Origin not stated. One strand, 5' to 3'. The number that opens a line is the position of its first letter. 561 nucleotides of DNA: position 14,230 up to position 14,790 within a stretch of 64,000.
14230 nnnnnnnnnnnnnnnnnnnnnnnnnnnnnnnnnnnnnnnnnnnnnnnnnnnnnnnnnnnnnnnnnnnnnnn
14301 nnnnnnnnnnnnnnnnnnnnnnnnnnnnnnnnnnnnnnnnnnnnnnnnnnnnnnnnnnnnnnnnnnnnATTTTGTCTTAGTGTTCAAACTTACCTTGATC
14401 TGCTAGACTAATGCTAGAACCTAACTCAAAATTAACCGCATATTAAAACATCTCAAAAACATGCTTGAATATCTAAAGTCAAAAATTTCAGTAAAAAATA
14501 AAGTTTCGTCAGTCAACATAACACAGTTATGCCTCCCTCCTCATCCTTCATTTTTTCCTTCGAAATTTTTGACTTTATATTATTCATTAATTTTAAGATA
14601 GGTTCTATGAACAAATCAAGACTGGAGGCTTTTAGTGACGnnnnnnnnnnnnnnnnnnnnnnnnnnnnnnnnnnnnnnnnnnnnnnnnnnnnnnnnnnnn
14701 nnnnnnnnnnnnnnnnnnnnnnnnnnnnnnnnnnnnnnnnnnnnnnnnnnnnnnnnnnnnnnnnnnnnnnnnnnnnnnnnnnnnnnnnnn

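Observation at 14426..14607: Structured ~150-bp non-coding repeat family in three copies upstream of three envelope genes, with a covarying long-range stem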

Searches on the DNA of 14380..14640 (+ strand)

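Call 27: search_rna_families(source=window, start=14380, end=14640, threshold=evalue, max_evalue=10, show_alignments=3)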
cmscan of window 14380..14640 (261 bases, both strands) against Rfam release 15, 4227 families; matches with E-value up to 10: 4.
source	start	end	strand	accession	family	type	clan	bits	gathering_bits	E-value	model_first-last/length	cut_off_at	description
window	14472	14579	-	RF04099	MIR837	Gene; miRNA;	-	16.2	117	1.2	1-122/122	no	MIR837 microRNA precursor family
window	14459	14515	-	RF02308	TtnuCD34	Gene; snRNA; snoRNA; CD-box;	-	15.8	80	1.4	1-64/64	no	Tetrahymena snoRNA TtnuCD34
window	14471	14580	-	RF04128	MIR8562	Gene; miRNA;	-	13.3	211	3.5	70-173/242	no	MIR8562 microRNA precursor family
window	14485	14522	-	RF00295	snoTBR7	Gene; snRNA; snoRNA; CD-box;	-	11.3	45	7.7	1-75/75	no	Small nucleolar RNA TBR7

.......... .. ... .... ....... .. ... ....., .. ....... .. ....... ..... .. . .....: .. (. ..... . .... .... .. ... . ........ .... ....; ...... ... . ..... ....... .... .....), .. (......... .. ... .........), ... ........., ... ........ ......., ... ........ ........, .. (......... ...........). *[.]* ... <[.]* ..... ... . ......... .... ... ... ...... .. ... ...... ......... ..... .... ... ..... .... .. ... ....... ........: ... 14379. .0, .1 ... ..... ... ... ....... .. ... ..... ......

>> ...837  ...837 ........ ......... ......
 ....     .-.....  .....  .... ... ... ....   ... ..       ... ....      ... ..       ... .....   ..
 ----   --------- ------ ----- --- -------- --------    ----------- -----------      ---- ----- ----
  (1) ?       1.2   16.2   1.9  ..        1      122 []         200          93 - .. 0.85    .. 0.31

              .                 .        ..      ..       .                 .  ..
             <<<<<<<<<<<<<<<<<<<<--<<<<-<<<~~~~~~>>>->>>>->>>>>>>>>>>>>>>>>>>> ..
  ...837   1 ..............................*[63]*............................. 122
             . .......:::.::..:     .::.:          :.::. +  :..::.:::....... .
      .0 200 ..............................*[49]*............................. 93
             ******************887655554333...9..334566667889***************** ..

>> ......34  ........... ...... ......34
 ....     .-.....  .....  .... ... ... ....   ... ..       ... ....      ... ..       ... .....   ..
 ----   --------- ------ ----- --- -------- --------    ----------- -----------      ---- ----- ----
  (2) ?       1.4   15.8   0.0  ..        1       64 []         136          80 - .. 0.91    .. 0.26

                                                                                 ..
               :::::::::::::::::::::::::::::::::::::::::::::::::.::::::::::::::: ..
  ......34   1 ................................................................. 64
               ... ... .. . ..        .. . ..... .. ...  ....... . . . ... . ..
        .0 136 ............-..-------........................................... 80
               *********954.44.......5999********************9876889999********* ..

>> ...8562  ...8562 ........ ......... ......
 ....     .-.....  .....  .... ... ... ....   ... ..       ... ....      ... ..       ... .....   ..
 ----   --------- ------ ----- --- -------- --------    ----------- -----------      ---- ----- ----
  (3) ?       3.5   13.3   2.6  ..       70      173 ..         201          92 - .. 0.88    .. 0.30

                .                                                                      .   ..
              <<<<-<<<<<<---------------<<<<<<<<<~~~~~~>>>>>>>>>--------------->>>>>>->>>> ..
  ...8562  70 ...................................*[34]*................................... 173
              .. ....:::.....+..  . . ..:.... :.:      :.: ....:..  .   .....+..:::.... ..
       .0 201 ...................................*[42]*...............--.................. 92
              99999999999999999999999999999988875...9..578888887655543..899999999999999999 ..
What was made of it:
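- On Any Rfam 15 family: At E <= 10 there are only chance miRNA and snoRNA hairpin matches (call 27).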

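Call 39: build_rna_model(alignment_id=A2, structure=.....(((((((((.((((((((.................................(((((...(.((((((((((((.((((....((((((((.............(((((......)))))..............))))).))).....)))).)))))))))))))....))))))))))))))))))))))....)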
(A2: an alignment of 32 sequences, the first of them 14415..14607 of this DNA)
Model R1 built from alignment A2 (32 sequences, 200 columns); structure: as given.
model positions 192; base pairs 52; branch points 0; effective number of sequences 2.14; information 0.59 bits per position. Calibrated on 0.2 Mb of random sequence (short: E-values are rough).
structure used (alignment columns):
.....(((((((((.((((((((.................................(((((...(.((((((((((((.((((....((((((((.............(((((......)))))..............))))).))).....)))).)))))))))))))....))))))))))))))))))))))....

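Call 41: search_dna_similar(query=window:14415-14607:+, collection=phages, mode=distant, max_evalue=0.001)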
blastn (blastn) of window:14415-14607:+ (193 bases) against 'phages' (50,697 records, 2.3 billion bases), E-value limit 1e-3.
No match.
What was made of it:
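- Tried and rejected: There was no phage match (call 41).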

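Call 42: search_with_rna_model(model_id=R1, sources=[window, L001, L002, L003, L004, L005, L006, L007, L010, L013, L014, L015, L016, L018, L020, L022, L024, L025, L026, L028, L029, L031, L035, L036, L037, L038, L039, L040, L043, L044, L045, L046, L047, L050, L051, L052, L053, L008, L009, L011, L012, L017, L019, L021, L023, L027, L030, L032, L033, L034, L041, L042, L048, L049], max_evalue=1)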
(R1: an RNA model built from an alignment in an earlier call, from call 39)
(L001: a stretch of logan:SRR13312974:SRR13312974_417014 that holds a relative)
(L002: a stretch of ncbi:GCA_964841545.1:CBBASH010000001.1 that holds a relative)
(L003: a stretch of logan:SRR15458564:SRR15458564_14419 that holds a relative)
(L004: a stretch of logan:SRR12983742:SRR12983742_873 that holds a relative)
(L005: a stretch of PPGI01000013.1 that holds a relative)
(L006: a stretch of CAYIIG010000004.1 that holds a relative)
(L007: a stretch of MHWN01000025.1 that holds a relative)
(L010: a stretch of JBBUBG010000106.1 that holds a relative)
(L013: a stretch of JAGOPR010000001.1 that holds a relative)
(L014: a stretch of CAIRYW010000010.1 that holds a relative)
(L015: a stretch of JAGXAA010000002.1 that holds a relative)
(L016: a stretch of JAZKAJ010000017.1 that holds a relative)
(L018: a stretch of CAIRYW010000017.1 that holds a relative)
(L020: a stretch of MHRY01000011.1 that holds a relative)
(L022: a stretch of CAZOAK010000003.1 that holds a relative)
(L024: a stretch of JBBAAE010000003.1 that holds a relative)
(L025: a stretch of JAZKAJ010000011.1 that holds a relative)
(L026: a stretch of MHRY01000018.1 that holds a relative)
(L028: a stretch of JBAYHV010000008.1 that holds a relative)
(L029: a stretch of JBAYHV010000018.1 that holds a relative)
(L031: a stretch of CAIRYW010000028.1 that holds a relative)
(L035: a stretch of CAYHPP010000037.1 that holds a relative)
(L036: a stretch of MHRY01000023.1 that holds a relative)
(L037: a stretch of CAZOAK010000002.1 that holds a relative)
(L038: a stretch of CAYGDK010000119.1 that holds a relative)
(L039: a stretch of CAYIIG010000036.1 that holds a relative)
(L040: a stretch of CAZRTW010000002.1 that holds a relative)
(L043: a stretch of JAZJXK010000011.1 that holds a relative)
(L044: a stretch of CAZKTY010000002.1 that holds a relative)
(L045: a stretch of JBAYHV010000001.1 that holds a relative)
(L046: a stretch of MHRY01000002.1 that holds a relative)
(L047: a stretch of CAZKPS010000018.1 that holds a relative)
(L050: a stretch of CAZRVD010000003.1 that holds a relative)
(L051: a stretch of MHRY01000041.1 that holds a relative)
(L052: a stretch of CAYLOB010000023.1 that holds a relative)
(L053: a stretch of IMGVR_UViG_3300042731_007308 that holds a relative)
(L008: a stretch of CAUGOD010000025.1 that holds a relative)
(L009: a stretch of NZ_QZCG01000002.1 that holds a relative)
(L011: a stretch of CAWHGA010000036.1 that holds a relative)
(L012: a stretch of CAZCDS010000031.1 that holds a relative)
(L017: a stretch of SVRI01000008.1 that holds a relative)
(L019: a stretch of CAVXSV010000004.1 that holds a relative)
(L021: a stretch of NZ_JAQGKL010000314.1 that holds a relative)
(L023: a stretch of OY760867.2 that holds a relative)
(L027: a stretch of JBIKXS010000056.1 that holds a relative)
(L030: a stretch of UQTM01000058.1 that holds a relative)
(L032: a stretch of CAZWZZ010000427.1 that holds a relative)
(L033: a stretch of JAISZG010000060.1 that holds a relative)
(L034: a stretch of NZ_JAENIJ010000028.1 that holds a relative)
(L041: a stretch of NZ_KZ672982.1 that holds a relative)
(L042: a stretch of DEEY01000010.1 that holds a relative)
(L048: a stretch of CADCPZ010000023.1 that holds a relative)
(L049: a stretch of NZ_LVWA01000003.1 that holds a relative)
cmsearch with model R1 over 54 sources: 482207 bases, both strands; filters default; matches with E-value up to 1: 74.
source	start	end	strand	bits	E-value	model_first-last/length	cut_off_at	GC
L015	4747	4937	-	199.2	6.4e-37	1-192/192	no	0.37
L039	5153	5345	-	199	7.1e-37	1-192/192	no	0.37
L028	7611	7803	-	195.7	3.4e-36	1-192/192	no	0.33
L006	1344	1539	+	195.4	3.8e-36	1-192/192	no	0.36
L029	6045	6237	+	191.5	2.3e-35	1-192/192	no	0.32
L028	6179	6372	-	188.7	8.3e-35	1-192/192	no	0.31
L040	2768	2962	+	187.3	1.6e-34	1-192/192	no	0.35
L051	2304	2490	-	186.2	2.7e-34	1-192/192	no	0.36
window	29412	29601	+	185.8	3.3e-34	1-192/192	no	0.29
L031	313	503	+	184.8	5.1e-34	1-192/192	no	0.29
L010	3660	3843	-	184.7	5.4e-34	1-192/192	no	0.38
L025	5320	5512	+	183.6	9e-34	1-192/192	no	0.28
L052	6926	7110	+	182.6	1.4e-33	1-192/192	no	0.33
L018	358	550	-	179.5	6.1e-33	1-192/192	no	0.28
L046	6265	6448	+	177.3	1.6e-32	1-192/192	no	0.38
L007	2351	2538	+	176.7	2.1e-32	1-192/192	no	0.34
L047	5620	5810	-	175.5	3.8e-32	1-192/192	no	0.28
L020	5790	5976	+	174.4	6.1e-32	1-192/192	no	0.37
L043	5635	5828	+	174.2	6.8e-32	1-192/192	no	0.32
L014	492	685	+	174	7.7e-32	1-192/192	no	0.28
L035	2695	2879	+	172.8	1.3e-31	1-192/192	no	0.4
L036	521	704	+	169.3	6.8e-31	1-192/192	no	0.39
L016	2027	2216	+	166.9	2e-30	1-192/192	no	0.28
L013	571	765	+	164.8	5.4e-30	1-192/192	no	0.41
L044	683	876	+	161.3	2.7e-29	1-192/192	no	0.26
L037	2550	2739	+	159.2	7.1e-29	1-192/192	no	0.31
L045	7648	7841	+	157.4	1.6e-28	1-192/192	no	0.26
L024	924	1099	-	157.3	1.7e-28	1-192/192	no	0.4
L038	403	578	-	157.3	1.7e-28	1-192/192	no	0.4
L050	130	314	+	156.1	2.9e-28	1-192/192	no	0.3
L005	2474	2653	+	144.6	6e-26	1-192/192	no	0.27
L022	3362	3636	-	136.1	3e-24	1-192/192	no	0.35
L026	1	154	-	117.3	1.9e-20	1-162/192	3'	0.39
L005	7867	8000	+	86.3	3e-14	1-148/192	3'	0.33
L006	1375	1568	-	50.9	3.9e-07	1-192/192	no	0.35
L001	1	71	+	50.3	5.2e-07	123-192/192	5'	0.25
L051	2304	2490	+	48.4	1.2e-06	1-192/192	no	0.36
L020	5790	5976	-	43.9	9.8e-06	1-192/192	no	0.37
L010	3630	3818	+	43.1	1.4e-05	1-192/192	no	0.37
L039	5153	5317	+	41.1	3.7e-05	1-192/192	no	0.37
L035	2695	2879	-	40.8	4.2e-05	1-192/192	no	0.4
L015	4747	4910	+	40.2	5.4e-05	1-192/192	no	0.38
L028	7602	7766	+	39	9.8e-05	1-192/192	no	0.34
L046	6265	6448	-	38.7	0.00011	1-192/192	no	0.38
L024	924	1099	+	38.2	0.00014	1-192/192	no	0.4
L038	403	578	+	38.2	0.00014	1-192/192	no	0.4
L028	6158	6328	+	38.2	0.00014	1-192/192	no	0.35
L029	6083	6237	-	38.2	0.00014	1-192/192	no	0.34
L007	2351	2538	-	37.5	0.00019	1-192/192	no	0.34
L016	2058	2235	-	35.4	0.00051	1-192/192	no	0.29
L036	521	704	-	35.2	0.00055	1-192/192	no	0.39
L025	2563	2680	-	34.9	0.00065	1-192/192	no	0.26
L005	2502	2671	-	32.6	0.0018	1-192/192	no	0.29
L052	6963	7110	-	32.1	0.0023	1-192/192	no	0.35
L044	725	892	-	32.1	0.0023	1-192/192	no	0.27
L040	2768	2962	-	32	0.0025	1-192/192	no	0.35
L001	9811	9857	+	31.4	0.0032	1-192/192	no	0.38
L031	341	529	-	30.9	0.004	1-192/192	no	0.26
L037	2598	2746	-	30.2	0.0057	25-171/192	no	0.32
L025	5376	5482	-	29.5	0.0077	60-165/192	no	0.3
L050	165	314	-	29.4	0.008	1-192/192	no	0.33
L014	531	685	-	28.4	0.013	1-192/192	no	0.31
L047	5620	5771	+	28.1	0.015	1-192/192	no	0.28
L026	2138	2212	-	26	0.039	1-192/192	no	0.31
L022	3348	3590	+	25.8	0.043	1-192/192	no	0.35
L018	379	499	+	25.8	0.044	52-171/192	no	0.31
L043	5676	5828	-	25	0.063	1-192/192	no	0.35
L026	1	138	+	21.5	0.32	60-192/192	5'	0.39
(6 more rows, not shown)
